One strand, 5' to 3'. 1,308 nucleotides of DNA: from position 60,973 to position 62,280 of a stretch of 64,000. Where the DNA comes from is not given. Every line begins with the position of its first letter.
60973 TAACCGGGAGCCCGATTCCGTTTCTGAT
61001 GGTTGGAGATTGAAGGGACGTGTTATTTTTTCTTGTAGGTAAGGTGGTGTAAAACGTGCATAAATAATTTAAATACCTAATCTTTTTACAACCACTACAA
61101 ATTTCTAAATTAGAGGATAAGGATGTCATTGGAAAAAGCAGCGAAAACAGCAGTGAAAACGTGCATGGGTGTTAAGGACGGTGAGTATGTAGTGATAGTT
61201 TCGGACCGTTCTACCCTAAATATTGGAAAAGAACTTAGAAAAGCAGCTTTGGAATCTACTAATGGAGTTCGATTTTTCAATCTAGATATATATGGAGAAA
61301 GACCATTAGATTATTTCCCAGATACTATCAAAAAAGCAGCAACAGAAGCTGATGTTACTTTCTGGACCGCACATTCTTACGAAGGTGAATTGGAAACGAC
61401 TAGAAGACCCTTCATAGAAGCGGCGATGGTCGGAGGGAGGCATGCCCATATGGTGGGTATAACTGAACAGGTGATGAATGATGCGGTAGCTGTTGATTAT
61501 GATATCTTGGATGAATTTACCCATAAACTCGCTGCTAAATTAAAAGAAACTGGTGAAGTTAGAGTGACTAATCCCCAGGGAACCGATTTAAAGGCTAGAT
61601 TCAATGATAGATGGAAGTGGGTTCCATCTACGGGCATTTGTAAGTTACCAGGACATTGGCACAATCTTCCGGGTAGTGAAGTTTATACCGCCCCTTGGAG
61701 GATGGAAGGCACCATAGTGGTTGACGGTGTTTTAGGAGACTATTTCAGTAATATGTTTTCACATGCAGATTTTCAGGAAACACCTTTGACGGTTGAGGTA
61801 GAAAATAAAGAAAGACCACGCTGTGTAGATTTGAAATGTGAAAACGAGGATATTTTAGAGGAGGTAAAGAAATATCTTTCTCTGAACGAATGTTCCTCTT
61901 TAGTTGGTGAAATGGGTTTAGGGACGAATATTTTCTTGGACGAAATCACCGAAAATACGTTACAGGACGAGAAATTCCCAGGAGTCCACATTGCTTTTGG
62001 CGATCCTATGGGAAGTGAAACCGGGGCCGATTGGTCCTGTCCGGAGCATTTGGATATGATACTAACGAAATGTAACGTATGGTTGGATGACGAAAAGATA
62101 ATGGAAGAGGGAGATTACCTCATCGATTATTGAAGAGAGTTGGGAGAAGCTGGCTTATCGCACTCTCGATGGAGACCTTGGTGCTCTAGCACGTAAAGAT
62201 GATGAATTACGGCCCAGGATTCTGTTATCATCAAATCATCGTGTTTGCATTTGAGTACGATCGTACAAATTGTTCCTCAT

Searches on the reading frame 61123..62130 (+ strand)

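Call 97: search_protein_families(library=pfam, proteins=[window:61123-62130:+], max_evalue=0.00001)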
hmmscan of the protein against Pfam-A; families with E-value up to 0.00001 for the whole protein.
window:61123-62130:+ (336 aa): 1 family
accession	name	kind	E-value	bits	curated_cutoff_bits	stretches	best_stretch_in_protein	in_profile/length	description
PF02073.20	Peptidase_M29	-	2.8e-12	46.6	27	1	126-295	185-349/406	Thermophilic metalloprotease (M29)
